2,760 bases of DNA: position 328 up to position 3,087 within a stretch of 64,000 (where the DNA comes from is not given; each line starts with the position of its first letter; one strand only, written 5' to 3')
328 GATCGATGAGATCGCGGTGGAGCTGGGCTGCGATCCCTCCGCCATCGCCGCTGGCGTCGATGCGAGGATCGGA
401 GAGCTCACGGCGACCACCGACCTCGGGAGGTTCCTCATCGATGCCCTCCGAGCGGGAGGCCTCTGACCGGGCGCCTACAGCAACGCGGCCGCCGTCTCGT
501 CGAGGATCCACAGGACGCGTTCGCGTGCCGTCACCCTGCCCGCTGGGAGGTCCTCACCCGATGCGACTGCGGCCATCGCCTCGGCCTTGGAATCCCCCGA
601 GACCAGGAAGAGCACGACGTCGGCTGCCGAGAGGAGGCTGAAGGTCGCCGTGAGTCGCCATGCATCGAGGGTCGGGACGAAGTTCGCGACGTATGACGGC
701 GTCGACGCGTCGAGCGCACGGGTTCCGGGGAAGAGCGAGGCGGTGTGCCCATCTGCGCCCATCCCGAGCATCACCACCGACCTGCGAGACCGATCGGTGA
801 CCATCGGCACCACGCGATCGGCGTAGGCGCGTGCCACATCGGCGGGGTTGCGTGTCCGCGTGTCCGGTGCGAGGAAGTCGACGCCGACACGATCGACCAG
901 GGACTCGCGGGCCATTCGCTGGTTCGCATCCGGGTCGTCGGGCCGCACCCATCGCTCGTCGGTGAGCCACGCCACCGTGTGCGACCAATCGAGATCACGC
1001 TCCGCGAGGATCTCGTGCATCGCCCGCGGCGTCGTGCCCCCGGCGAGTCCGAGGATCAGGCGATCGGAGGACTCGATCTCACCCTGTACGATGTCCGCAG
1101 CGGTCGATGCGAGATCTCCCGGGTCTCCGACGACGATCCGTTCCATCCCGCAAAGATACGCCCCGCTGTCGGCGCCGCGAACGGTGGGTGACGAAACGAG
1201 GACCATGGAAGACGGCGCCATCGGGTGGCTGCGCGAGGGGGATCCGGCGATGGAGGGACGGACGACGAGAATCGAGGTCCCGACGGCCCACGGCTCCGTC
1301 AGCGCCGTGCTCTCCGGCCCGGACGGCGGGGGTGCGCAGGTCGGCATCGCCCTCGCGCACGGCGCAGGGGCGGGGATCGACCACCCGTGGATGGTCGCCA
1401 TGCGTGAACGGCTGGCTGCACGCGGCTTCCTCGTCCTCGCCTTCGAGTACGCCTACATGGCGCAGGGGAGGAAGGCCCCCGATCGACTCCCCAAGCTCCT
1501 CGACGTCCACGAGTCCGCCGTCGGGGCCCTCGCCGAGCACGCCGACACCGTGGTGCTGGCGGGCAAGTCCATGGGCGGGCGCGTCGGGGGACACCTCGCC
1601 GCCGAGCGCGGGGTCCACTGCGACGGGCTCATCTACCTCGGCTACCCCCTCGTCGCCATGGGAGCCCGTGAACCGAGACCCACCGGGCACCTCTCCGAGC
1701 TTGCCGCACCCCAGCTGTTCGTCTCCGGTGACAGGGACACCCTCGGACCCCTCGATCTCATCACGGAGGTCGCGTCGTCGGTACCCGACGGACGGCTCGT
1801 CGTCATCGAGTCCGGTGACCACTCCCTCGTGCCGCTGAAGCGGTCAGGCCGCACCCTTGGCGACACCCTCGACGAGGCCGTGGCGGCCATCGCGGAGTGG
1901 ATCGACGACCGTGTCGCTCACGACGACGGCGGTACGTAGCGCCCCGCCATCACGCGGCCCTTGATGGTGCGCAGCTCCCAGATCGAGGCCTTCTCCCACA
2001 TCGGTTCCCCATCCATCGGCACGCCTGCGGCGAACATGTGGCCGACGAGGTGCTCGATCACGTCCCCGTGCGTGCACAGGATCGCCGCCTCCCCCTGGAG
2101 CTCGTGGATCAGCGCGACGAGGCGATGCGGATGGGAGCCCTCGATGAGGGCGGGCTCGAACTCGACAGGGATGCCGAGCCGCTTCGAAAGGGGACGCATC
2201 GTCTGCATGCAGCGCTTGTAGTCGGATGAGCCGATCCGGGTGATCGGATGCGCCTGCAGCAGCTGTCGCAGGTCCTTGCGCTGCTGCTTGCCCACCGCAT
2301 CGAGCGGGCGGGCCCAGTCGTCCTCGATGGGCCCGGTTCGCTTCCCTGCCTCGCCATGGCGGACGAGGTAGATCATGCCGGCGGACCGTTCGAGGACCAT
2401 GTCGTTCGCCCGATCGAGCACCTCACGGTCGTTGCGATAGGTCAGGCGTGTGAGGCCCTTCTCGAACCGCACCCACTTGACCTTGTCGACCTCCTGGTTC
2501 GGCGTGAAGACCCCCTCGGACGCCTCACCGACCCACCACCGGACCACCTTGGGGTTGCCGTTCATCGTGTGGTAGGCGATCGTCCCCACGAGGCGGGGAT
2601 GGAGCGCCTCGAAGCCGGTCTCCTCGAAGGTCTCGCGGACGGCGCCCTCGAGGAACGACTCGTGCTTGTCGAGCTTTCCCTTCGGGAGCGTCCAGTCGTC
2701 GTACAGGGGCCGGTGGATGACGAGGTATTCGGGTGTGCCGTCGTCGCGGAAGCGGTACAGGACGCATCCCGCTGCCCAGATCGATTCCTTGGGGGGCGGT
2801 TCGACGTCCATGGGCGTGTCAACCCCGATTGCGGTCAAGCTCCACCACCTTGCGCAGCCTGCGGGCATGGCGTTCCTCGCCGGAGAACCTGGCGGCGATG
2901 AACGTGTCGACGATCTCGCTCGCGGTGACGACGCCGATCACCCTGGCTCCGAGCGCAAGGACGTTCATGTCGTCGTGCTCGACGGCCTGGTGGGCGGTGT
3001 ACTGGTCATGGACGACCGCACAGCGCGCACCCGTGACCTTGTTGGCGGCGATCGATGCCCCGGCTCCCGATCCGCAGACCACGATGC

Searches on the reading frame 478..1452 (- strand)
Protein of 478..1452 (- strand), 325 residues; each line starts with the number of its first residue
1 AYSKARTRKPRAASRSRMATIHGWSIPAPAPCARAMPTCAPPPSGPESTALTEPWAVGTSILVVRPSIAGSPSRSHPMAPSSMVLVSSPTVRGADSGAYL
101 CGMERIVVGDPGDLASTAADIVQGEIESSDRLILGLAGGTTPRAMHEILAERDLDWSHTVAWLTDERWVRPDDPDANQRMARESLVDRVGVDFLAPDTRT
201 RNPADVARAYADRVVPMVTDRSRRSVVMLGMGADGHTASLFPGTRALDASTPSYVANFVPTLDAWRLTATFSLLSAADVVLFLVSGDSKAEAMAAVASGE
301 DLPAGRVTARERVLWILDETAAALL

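Call 51: search_protein_families(library=pfam, proteins=[window:478-1452:-], max_evalue=0.001)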
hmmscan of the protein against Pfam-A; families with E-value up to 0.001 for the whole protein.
window:478-1452:- (325 aa): 1 family
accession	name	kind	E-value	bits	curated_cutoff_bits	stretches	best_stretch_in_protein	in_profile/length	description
PF01182.26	Glucosamine_iso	-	7.3e-48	163.8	27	1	114-315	10-225/225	Glucosamine-6-phosphate isomerases/6-phosphogluconolactonase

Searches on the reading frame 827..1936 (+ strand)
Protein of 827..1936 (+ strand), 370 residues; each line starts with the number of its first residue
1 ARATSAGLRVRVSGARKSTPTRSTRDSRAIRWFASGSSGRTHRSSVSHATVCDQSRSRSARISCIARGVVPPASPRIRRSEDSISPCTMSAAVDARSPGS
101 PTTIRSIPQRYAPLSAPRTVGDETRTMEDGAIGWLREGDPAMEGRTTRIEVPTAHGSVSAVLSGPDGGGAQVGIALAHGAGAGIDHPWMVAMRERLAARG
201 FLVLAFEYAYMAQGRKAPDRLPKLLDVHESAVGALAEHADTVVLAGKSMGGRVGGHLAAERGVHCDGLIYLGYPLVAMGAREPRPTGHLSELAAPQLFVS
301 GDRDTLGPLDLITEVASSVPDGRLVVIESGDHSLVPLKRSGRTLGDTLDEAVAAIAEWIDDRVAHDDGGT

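Call 51: search_protein_families(library=pfam, proteins=[window:827-1936:+], max_evalue=0.001)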
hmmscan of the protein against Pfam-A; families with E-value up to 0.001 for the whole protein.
window:827-1936:+ (370 aa): 3 families
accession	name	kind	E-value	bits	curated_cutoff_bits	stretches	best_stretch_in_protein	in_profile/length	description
PF20408.4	Abhydrolase_11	-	1e-49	169.3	27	1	174-359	5-192/193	Alpha/beta hydrolase domain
PF12695.13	Abhydrolase_5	-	8.9e-05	22.8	27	1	234-333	51-141/164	Alpha/beta hydrolase family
PF00561.26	Abhydrolase_1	-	0.00025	21.2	25.8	0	176-272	5-101/245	alpha/beta hydrolase fold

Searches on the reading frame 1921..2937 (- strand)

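Call 19: search_protein_families(library=pfam, proteins=[window:1921-2937:-], max_evalue=0.0001)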
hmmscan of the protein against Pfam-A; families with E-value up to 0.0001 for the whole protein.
window:1921-2937:- (339 aa): 2 families
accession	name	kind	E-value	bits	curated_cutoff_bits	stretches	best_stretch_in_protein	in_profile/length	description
PF00300.27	His_Phos_1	-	3.2e-17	63.3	21.7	1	189-266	1-79/194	Histidine phosphatase superfamily (branch 1)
PF00293.34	NUDIX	-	1.6e-15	57.8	21.1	1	55-174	5-131/134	NUDIX domain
